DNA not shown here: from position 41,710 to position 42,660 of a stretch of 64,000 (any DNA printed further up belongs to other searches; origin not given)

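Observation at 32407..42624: LamG/FN3 giant protein and Rhs toxin are co-operonic and share a ~210-aa N-terminal domain at about 79% identity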

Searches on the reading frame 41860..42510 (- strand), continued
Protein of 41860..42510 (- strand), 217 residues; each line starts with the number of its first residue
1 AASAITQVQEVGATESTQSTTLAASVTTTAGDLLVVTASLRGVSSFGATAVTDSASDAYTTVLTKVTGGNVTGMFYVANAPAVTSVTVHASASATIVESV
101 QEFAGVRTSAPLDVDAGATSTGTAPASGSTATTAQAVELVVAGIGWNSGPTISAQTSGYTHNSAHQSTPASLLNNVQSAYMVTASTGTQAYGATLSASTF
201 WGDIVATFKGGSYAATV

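Call 55: search_protein_families(library=phrogs, proteins=[L005:3053-4603:+, L005:1834-2337:+, L005:1551-1832:+, L005:1139-1531:+, L005:634-945:+, L006:223-870:+, L005:2-403:+], max_evalue=0.001)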
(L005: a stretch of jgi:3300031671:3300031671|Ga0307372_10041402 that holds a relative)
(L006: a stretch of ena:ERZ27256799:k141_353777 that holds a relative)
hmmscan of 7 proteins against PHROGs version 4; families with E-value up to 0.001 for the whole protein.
L005:3053-4603:+ (516 aa): 0 families

L005:1834-2337:+ (167 aa): 0 families

L005:1551-1832:+ (93 aa): 1 family
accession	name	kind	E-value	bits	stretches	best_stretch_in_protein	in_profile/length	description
phrog_33419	-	unknown function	5.2e-06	27.9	1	11-91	13-93/101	-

L005:1139-1531:+ (130 aa): 2 families
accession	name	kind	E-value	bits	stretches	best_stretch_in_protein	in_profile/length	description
phrog_5417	-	unknown function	9.8e-10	39.5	1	6-128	36-156/156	-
phrog_4176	-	tail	9.6e-05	23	1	7-127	40-164/309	tail fiber protein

L005:634-945:+ (103 aa): 0 families

L006:223-870:+ (215 aa): 1 family
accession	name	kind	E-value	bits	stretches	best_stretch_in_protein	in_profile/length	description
phrog_15750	-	unknown function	1e-07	33.2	1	84-211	31-164/168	-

L005:2-403:+ (133 aa): 1 family
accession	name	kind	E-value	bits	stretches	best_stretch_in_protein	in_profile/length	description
phrog_15750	-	unknown function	6.5e-08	33.9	1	9-129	38-164/168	-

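Call 66: search_protein_families(library=pfam, proteins=[P0036, P0014, P0034, P0010, P0048], max_evalue=1)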
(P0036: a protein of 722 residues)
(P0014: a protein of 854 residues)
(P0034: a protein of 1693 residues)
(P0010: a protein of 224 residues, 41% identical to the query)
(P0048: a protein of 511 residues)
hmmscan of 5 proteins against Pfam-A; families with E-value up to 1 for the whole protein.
P0036 (722 aa): 5 families
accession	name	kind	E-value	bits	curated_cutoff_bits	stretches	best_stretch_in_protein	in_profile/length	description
PF21827.1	New_glue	-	4.3e-05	23.6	31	1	504-584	17-93/94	New glue protein family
PF13765.14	PRY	-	0.0064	16.5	27.5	0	131-144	1-14/49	SPRY-associated domain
PF04930.20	FUN14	-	0.016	16.1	22.5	0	315-357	23-65/92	FUN14 family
PF17934.6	TetR_C_26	-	0.047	14.5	25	0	128-150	4-26/109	Tetracyclin repressor-like, C-terminal domain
PF25538.1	DUF7922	-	0.05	14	25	0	325-352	105-132/136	Domain of unknown function (DUF7922)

P0014 (854 aa): 6 families
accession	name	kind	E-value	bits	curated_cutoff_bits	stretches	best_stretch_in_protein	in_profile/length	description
PF00041.27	fn3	-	1.1e-05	26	25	1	763-839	12-72/84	Fibronectin type III domain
PF17934.6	TetR_C_26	-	0.00088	20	25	0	615-642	5-32/109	Tetracyclin repressor-like, C-terminal domain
PF10989.13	DUF2808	-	0.012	16.1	25.3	0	575-608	100-133/146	Protein of unknown function (DUF2808)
PF16656.11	Pur_ac_phosph_N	-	0.025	15.6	30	1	760-838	8-83/93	Purple acid Phosphatase, N-terminal domain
PF10179.15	NDNF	-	0.3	11.6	27.3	1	816-847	89-120/127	Neuron-derived neurotrophic factor, first Fn(III) domain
PF01083.28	Cutinase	-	0.47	10.8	25.9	0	567-623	17-73/173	Cutinase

P0034 (1693 aa): 0 families

P0010 (224 aa): 0 families

P0048 (511 aa): 7 families
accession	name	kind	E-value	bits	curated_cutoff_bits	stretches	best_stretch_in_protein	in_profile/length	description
PF17957.7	Big_7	-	7.4e-16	59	24.1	1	210-276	1-70/70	Bacterial Ig domain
PF17934.6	TetR_C_26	-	0.0011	19.7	25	0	84-109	4-29/109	Tetracyclin repressor-like, C-terminal domain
PF19077.6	Big_13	-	0.0075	17.2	27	1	254-295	56-100/102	Bacterial Ig-like domain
PF12497.13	ERbeta_N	-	0.0086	16.4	25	0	398-446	22-69/114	Estrogen receptor beta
PF25538.1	DUF7922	-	0.019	15.4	25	0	23-49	106-132/136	Domain of unknown function (DUF7922)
PF04140.19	ICMT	-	0.068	14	24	0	444-477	5-38/95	Isoprenylcysteine carboxyl methyltransferase (ICMT) family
PF04930.20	FUN14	-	0.17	12.8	22.5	0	321-361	26-66/92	FUN14 family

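Call 67: search_protein_families(library=ncbifam, proteins=[P0034, P0036, P0010, P0133], max_evalue=0.1)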
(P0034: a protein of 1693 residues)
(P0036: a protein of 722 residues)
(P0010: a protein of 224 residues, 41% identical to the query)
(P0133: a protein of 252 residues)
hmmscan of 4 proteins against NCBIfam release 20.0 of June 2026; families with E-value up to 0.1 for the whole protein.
P0034 (1693 aa): 0 families

P0036 (722 aa): 0 families

P0010 (224 aa): 0 families

P0133 (252 aa): 1 family
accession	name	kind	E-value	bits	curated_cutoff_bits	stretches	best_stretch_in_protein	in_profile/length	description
NF058595.1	invert_tail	domain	0.00068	20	37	1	4-36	81-113/113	lipo-invert putative C-terminal anchoring domain-containing protein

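Call 70: find_related_loci(query=A5, collection=metagenome_contigs, flank=7000)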
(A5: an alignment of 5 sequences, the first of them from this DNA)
Query A5 (207 aa) in metagenome_contigs; peptide patterns used: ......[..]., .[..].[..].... (x = any residue, [..] = any of these).
278 stretches matched a pattern; 4 encode a relative of the query (tblastn E <= 1e-3); 4 distinct loci.
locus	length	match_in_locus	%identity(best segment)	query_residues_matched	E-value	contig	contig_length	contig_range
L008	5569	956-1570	64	1-205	4e-79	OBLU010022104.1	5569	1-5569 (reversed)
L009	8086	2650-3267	65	1-207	6e-79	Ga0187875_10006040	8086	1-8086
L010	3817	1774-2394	57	1-207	6e-62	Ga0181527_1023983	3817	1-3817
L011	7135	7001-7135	58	1-45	8e-12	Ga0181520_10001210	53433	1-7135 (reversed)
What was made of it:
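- Tried and rejected: It was redone with A5 (call 70).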

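Call 74: search_protein_families(library=pfam, proteins=[L009:2452-5295:+, L008:707-4819:+, L010:1519-3579:+, L010:70-1299:+], max_evalue=0.01)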
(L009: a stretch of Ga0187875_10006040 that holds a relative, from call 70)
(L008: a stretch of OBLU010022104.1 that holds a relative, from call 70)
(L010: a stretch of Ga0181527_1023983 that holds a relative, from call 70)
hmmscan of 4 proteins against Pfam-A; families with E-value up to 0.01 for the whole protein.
L009:2452-5295:+ (947 aa): 0 families

L008:707-4819:+ (1370 aa): 4 families
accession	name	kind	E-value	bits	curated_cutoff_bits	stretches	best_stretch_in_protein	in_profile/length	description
PF18911.6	PKD_4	-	6.3e-46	154.8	27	3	592-673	2-80/85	PKD domain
PF00801.26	PKD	-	1.1e-33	115.4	23.5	3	602-675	9-79/80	PKD domain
PF22352.2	K319L-like_PKD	-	7.8e-09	35.9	27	2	523-591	13-84/84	K319L-like, PKD domain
PF05257.22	CHAP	-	0.00015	22.6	26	1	841-961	6-81/81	CHAP domain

L010:1519-3579:+ (686 aa): 2 families
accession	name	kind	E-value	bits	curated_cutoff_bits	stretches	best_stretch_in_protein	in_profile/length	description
PF18911.6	PKD_4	-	1.6e-10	41.3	27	1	308-385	4-77/85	PKD domain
PF00801.26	PKD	-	8.6e-10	38.9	23.5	1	315-381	4-70/80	PKD domain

L010:70-1299:+ (409 aa): 1 family
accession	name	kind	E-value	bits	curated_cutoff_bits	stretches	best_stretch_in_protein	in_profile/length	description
PF00248.27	Aldo_ket_red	-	5.5e-85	285.4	24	1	83-383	1-290/291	Aldo/keto reductase family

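Call 79: find_related_loci(query=P0003, collection=viral_contigs, flank=10000)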
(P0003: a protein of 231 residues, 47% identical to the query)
Query P0003 (231 aa) in viral_contigs; peptide patterns used: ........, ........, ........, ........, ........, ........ (x = any residue, [..] = any of these).
7 stretches matched a pattern, but none encodes a relative of the query by tblastn (E <= 1e-3).
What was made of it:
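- Tried and rejected: An IMG/VR scan with P0003 found nothing (call 79).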

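Call 80: find_encoding_contigs(protein=P0012, flank=6000, max_places=2)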
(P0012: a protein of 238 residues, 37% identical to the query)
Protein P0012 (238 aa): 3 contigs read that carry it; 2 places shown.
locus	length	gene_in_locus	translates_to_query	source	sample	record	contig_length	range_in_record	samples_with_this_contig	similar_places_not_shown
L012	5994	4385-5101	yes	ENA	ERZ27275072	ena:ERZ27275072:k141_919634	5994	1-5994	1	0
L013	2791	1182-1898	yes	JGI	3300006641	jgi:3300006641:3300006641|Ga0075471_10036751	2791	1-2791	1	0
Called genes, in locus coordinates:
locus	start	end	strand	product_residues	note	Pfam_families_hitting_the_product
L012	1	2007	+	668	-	?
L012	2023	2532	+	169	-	-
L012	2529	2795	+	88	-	-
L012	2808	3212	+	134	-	-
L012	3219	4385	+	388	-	PF17957:Big_7 (weak), PF14099:Polysacc_lyase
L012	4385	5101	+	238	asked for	-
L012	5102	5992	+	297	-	?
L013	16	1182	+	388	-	PF17957:Big_7 (weak), PF14099:Polysacc_lyase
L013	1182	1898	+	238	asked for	-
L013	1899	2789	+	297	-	?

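Call 81: find_encoding_contigs(protein=P0006, flank=8000, max_places=2)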
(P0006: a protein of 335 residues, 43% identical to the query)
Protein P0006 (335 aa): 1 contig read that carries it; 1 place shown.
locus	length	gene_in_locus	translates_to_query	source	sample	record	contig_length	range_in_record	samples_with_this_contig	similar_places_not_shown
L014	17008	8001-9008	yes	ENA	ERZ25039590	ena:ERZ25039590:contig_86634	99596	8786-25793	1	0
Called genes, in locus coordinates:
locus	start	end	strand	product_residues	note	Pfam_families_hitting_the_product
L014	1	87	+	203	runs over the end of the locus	PF04185:Phosphoesterase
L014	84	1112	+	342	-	-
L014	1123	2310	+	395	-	-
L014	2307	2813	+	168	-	-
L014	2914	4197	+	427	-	PF00041:fn3 (weak)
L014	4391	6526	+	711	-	PF16656:Pur_ac_phosph_N, PF00149:Metallophos (weak)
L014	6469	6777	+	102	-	-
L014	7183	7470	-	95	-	-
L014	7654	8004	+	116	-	-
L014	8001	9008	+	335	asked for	-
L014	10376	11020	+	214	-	-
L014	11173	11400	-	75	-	PF14437:MafB19-deam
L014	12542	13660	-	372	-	-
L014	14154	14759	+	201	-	PF21176:RecR_HhH, PF02132:RecR_ZnF (weak), PF01751:Toprim, PF13662:Toprim_4, PF21175:RecR_C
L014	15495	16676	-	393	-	PF00108:Thiolase_N, PF00109:ketoacyl-synt (faint), PF00108:Thiolase_N, PF02803:Thiolase_C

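Call 86: search_protein_families(library=pfam, alignment_id=A7, max_evalue=0.0001)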
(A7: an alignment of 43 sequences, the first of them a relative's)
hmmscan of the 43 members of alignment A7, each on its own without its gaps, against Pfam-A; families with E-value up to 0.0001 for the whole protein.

A. member 1, P0128 (1898 aa): 4 families
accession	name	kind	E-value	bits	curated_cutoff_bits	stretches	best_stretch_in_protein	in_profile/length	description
PF05593.20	RHS_repeat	-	3e-50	168.1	22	4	253-287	1-36/38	RHS Repeat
PF07591.16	PT-HINT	-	5.4e-12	46.6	27.7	1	1726-1850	10-136/137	Pretoxin HINT domain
PF20148.4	DUF6531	-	1.9e-11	44.5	24.1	1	672-745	1-74/74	Domain of unknown function (DUF6531)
PF01079.26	Hint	-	3e-06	27.4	29.7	1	1708-1786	11-88/213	Hint module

B. families by the number of members that match (of 43 scanned): 67 families (the first 25 are shown)
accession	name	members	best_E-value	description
PF00041.27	fn3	22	1.1e-75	Fibronectin type III domain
PF25788.1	Ig_Rha78A_N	16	1.9e-33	Rha78A-like, N-terminal immunoglobulin domain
PF01833.30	TIG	12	4.7e-94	IPT/TIG domain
PF17957.7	Big_7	6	6.3e-105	Bacterial Ig domain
PF09118.17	GO-like_E_set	6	7.5e-27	Galactose oxidase-like, Early set domain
PF13964.12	Kelch_6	6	1.7e-18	Kelch motif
PF07250.17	Glyoxal_oxid_N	6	1.3e-15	Glyoxal oxidase N-terminus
PF16656.11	Pur_ac_phosph_N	6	8.9e-11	Purple acid Phosphatase, N-terminal domain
PF07646.21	Kelch_2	6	4.1e-10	Kelch motif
PF13418.12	Kelch_4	5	1.1e-13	Galactose oxidase, central domain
PF01344.31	Kelch_1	5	5.8e-12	Kelch motif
PF05593.20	RHS_repeat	4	3e-50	RHS Repeat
PF19077.6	Big_13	4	4e-20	Bacterial Ig-like domain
PF25059.1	FN3_DSCAM-DSCAML_C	4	8.4e-12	DSCAM/DSCAML C-terminal Fn3-like domain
PF25210.1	Kelch_FKB95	4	3.7e-09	FKB95, Kelch-repeats domain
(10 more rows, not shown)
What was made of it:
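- Relatives are fused to antibacterial bodies, namely CHAP and Rhs (calls 74, 86).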

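Call 88: find_encoding_contigs(protein=P0128, flank=8000, max_places=3)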
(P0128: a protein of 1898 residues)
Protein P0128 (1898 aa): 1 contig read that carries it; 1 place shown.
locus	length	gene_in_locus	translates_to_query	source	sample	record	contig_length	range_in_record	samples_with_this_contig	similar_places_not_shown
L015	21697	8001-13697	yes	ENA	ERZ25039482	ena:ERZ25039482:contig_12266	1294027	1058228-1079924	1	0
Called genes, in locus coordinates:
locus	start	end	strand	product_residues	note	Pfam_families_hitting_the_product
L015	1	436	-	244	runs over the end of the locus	PF00294:PfkB, PF05014:Nuc_deoxyrib_tr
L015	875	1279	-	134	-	-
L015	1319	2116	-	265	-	PF22175:Ogg-HhH (weak)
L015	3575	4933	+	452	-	-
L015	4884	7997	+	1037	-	PF00041:fn3, PF16656:Pur_ac_phosph_N (faint), PF00054:Laminin_G_1 (faint), PF13385:Laminin_G_3, PF00041:fn3, PF13385:Laminin_G_3, PF00041:fn3 (weak), PF13385:Laminin_G_3, +1 more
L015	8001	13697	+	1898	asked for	PF05593:RHS_repeat, PF20148:DUF6531, PF05593:RHS_repeat (weak), PF25023:TEN_YD-shell (weak), PF01079:Hint (weak), PF07591:PT-HINT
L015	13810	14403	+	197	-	PF13646:HEAT_2 (faint), PF02985:HEAT (faint)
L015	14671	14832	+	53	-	-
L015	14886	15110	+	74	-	-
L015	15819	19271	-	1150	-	-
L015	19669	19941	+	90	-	PF13031:DUF3892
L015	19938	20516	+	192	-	PF04851:ResIII, PF00270:DEAD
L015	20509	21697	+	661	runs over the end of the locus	-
